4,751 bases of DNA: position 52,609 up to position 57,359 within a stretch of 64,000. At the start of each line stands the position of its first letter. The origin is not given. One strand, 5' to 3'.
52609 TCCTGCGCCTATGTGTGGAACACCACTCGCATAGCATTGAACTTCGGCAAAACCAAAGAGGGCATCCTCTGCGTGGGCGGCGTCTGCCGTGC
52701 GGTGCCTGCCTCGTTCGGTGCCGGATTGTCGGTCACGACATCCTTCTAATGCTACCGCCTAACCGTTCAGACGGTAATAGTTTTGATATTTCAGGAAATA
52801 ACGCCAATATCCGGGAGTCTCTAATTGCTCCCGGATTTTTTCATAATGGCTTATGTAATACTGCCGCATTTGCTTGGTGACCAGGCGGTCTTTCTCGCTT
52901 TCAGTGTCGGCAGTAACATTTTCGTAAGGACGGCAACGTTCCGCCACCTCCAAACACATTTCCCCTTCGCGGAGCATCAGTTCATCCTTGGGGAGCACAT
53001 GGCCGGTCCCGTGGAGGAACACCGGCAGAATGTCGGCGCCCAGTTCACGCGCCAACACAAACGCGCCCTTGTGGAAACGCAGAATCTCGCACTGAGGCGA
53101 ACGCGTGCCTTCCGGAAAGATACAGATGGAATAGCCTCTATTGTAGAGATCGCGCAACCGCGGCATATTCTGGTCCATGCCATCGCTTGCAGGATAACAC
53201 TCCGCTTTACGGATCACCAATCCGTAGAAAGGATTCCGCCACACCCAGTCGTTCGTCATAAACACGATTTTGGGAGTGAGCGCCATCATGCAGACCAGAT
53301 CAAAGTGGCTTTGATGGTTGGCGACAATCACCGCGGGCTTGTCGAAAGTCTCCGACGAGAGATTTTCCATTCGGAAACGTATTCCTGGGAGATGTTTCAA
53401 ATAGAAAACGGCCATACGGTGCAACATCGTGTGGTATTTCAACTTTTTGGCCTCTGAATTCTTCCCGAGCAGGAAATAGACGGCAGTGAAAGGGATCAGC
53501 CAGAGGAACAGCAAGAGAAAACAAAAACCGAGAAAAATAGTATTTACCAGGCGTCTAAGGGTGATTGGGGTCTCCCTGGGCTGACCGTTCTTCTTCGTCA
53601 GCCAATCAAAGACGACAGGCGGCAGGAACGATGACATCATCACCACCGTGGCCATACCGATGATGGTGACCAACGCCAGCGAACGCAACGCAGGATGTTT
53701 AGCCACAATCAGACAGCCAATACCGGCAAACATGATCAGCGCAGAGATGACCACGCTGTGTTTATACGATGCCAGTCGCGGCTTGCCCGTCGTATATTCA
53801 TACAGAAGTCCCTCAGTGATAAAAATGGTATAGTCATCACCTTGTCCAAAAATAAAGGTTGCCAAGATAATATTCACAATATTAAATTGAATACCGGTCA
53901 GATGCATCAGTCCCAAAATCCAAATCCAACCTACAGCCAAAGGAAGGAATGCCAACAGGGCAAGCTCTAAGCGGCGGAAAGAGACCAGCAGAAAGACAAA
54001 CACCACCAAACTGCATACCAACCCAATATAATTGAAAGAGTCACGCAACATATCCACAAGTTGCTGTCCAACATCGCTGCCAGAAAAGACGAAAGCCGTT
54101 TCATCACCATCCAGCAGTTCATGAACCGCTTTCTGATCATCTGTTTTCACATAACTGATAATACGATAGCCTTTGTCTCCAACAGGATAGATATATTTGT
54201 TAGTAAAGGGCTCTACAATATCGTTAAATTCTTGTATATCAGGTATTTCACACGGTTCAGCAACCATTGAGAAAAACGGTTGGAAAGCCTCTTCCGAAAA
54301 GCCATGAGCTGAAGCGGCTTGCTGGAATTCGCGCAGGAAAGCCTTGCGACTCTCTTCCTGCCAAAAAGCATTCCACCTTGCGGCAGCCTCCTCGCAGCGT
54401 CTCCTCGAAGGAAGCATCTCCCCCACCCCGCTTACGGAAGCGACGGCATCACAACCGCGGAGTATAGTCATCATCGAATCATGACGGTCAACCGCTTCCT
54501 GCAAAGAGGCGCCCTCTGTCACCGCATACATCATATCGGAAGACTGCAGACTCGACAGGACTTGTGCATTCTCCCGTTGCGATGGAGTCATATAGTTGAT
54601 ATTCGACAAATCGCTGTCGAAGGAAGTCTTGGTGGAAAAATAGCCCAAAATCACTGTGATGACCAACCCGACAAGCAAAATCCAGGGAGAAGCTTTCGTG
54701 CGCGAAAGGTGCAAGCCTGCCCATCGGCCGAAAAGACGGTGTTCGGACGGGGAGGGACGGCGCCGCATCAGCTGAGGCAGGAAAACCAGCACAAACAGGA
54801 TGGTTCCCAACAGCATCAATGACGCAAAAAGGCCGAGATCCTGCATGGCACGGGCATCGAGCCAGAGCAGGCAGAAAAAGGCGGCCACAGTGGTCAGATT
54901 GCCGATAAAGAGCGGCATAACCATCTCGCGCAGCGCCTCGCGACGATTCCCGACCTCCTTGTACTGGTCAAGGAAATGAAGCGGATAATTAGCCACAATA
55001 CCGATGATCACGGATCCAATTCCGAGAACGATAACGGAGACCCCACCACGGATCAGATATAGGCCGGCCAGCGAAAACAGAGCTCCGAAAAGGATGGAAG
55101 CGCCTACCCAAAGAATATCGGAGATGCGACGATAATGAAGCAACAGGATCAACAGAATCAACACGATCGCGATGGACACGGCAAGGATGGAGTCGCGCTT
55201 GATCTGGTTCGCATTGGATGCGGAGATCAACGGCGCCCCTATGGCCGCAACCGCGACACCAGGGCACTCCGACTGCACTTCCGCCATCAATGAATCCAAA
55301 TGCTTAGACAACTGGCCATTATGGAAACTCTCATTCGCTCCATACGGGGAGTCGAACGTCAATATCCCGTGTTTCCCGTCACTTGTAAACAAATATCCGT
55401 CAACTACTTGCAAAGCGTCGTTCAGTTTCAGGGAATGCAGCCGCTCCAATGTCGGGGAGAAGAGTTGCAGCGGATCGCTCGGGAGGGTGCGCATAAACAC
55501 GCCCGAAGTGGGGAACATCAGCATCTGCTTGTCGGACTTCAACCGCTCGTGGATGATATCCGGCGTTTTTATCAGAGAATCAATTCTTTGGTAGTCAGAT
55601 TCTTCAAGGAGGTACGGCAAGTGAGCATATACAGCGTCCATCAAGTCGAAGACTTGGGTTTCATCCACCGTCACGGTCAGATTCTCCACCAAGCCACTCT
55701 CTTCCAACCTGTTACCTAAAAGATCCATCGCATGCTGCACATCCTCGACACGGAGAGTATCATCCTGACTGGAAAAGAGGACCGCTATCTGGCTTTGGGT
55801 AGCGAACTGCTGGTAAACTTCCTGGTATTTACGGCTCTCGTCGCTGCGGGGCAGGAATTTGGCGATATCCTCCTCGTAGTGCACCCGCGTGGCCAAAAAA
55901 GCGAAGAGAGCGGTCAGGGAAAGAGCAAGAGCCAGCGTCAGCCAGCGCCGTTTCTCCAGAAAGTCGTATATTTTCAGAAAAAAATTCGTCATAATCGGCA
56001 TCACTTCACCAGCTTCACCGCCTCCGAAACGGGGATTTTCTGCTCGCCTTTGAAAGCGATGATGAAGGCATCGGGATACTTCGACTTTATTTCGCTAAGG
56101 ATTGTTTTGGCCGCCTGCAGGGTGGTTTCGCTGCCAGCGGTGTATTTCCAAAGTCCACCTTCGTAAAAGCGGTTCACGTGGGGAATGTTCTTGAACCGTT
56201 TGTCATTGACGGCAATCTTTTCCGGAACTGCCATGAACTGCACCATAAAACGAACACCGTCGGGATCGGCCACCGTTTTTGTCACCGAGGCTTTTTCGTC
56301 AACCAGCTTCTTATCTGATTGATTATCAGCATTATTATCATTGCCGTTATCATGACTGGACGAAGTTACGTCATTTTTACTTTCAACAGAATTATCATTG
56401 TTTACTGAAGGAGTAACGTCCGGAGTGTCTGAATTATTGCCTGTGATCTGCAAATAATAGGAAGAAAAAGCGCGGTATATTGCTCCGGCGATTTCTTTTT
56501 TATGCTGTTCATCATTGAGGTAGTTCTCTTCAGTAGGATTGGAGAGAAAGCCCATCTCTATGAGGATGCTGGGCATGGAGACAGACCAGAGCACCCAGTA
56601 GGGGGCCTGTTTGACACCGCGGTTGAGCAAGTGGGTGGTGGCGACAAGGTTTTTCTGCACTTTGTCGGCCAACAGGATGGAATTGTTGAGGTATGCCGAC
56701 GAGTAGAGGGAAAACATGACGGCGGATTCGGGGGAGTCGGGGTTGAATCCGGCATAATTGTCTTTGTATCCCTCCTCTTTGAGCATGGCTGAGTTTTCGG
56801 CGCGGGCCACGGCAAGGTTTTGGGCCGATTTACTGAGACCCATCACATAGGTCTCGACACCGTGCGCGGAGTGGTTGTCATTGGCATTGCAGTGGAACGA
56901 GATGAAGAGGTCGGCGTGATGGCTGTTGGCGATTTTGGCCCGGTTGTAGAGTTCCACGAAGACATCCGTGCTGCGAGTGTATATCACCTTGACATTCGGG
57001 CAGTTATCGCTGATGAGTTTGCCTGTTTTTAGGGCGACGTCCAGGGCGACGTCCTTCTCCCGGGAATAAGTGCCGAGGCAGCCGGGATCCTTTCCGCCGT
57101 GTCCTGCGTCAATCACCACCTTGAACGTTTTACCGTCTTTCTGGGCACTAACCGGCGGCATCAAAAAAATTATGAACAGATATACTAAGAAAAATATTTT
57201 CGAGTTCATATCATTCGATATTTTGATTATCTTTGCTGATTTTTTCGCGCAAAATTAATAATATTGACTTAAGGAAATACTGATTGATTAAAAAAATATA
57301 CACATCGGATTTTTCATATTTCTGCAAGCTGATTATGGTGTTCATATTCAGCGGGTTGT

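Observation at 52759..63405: Candidate envelope-lipid biosynthesis and export system: ACP / LpxL-type acyltransferase / dehydratase / KS operon plus half-KS, with an MMPL-PlsC fusion, split around lptD-like and amidase genes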

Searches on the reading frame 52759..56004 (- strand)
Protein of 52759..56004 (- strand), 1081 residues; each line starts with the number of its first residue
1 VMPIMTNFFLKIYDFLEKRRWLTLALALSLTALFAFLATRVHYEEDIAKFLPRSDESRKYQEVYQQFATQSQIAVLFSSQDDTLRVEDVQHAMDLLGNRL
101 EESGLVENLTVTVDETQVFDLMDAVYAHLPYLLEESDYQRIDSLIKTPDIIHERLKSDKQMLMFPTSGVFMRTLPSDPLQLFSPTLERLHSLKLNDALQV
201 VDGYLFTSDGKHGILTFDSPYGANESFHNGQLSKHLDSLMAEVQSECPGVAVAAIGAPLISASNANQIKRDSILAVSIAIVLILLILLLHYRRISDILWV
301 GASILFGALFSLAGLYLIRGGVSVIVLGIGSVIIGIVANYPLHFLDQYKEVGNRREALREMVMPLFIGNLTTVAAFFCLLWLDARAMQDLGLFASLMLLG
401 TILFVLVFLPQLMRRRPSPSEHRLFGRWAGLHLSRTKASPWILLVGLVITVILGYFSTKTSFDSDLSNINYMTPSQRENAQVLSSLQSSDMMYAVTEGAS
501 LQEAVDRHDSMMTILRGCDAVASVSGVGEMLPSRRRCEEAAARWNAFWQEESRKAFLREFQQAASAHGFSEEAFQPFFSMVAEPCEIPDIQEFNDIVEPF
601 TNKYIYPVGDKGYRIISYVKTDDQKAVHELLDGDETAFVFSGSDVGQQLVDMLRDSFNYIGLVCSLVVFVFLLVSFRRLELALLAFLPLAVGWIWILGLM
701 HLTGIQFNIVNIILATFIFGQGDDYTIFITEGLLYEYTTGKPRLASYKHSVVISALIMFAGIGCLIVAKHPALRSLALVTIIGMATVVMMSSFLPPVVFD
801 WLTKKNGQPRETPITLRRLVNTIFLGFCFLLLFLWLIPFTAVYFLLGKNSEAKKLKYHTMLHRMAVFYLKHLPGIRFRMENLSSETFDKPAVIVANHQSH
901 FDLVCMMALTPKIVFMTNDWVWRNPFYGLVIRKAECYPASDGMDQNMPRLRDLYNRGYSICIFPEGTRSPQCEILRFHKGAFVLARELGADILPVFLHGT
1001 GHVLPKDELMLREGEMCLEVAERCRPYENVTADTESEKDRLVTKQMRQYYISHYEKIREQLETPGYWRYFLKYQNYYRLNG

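Call 3: search_protein_families(library=pfam, proteins=[window:52759-56004:-], max_evalue=0.01)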
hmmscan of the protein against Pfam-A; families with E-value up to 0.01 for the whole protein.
window:52759-56004:- (1081 aa): 2 families
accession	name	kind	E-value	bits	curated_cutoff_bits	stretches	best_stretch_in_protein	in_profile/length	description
PF01553.26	Acyltransferase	-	5.6e-22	78.4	23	1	880-996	8-130/132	Acyltransferase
PF03176.21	MMPL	-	7e-17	61.8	20.5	2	623-797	110-298/333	MMPL family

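Call 4: search_protein_families(library=ncbifam, proteins=[window:52759-56004:-], max_evalue=0.01)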
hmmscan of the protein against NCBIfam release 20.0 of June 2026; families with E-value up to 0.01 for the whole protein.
window:52759-56004:- (1081 aa): 13 families
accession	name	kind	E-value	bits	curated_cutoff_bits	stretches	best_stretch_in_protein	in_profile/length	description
TIGR00921.1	2A067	subfamily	6.4e-31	107.2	351.9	3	234-413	543-731/733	hydrophobe/amphiphile efflux-3 (HAE3) family transporter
TIGR03480.1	HpnN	hypoth_equivalog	1.1e-26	93.1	751.85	2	655-797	712-854/862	hopanoid biosynthesis associated RND transporter like protein HpnN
TIGR00530.1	AGP_acyltrn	subfamily_domain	8.2e-19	67.6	102.95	1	884-997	9-129/130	1-acylglycerol-3-phosphate O-acyltransferase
TIGR00833.1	actII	subfamily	3.1e-15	55.5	874.7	2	246-488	149-407/910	MMPL family RND transporter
NF045600.2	BstA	equivalog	2.7e-14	52.1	1400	2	652-805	746-900/903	sterol transporter cytoplasmic membrane protein BstA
NF006386.0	PRK08633.1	equivalog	3.6e-11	41.5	1221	1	876-999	428-553/1147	acyl-[ACP]--phospholipid O-acyltransferase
NF005291.0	PRK06814.1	equivalog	1.6e-07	29.6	1349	1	859-1000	425-566/1140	acyl-[ACP]--phospholipid O-acyltransferase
NF011593.0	PRK15018.1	equivalog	4.2e-07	29.9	501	1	838-1002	19-184/245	1-acylglycerol-3-phosphate O-acyltransferase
NF052374.1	HopndTporHpnN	equivalog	6.2e-07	27.9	1100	1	655-798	712-853/858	hopanoid transporter HpnN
NF052553.1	LyOrLpactfOlsABRUA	equivalog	2.9e-06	26.6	300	1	822-983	7-162/263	lyso-ornithine lipid O-acyltransferase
NF052552.1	LyOrLpactfOlsARHOCB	equivalog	3e-05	23.2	300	1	874-982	74-181/271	lyso-ornithine lipid O-acyltransferase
TIGR00966.2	transloc_SecF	equivalog_domain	4e-05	23.2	160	1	620-713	90-181/279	protein translocase subunit SecF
NF005959.0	PRK08043.1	equivalog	0.00086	17.7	886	1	876-1000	15-140/719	bifunctional acyl-ACP--phospholipid O-acyltransferase/long-chain-fatty-acid--ACP ligase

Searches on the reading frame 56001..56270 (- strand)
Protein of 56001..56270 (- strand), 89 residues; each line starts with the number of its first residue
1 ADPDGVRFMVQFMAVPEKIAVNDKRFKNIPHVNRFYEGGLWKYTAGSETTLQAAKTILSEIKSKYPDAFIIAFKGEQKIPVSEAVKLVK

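Call 63: search_protein_families(library=pfam, proteins=[window:56001-56270:-], max_evalue=5)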
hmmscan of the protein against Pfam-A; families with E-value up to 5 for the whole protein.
window:56001-56270:- (89 aa): 2 families
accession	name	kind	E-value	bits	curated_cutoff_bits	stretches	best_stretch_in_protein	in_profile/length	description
PF05036.18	SPOR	-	0.035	14.9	21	1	33-71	36-75/76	SPOR domain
PF03013.19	Pyr_excise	-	0.26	12.1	23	1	11-38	26-53/81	Pyrimidine dimer DNA glycosylase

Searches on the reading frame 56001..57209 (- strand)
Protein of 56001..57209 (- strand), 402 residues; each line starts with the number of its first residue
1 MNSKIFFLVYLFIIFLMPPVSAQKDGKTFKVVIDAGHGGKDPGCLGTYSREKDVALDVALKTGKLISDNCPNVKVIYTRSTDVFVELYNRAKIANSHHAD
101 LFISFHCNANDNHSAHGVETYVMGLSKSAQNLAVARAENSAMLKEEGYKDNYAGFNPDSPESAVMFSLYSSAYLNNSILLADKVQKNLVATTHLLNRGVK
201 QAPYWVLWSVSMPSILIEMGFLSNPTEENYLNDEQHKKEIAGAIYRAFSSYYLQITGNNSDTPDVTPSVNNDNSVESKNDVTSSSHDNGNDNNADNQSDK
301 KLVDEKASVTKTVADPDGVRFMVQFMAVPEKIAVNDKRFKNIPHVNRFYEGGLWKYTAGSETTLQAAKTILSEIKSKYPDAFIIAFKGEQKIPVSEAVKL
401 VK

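Call 3: search_protein_families(library=pfam, proteins=[window:56001-57209:-], max_evalue=0.01)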
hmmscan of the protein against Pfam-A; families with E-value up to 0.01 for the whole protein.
window:56001-57209:- (402 aa): 1 family
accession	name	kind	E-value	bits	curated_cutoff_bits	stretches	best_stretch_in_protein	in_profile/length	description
PF01520.23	Amidase_3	-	5.3e-54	183.3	27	1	31-247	1-171/174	N-acetylmuramoyl-L-alanine amidase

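Call 4: search_protein_families(library=ncbifam, proteins=[window:56001-57209:-], max_evalue=0.01)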
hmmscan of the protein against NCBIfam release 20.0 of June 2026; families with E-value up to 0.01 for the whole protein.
window:56001-57209:- (402 aa): 5 families
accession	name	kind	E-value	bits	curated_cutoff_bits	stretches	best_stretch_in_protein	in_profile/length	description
NF007652.1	PRK10319.1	equivalog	2.5e-36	125.4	400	1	23-255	52-281/291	N-acetylmuramoyl-L-alanine amidase AmiA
NF038267.1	amidase_AmiC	exception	1.3e-34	119.6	700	1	28-252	186-406/407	N-acetylmuramoyl-L-alanine amidase AmiC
TIGR02883.1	spore_cwlD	equivalog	9.4e-31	107.4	221.55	2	31-134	3-119/189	N-acetylmuramoyl-L-alanine amidase CwlD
NF007751.0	PRK10431.1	equivalog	7.9e-30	103.8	532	1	25-254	188-418/445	N-acetylmuramoyl-L-alanine amidase AmiB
NF038140.1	amidase_Rv3717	exception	2.5e-06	27.1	335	0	211-251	190-230/233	Rv3717 family N-acetylmuramoyl-L-alanine amidase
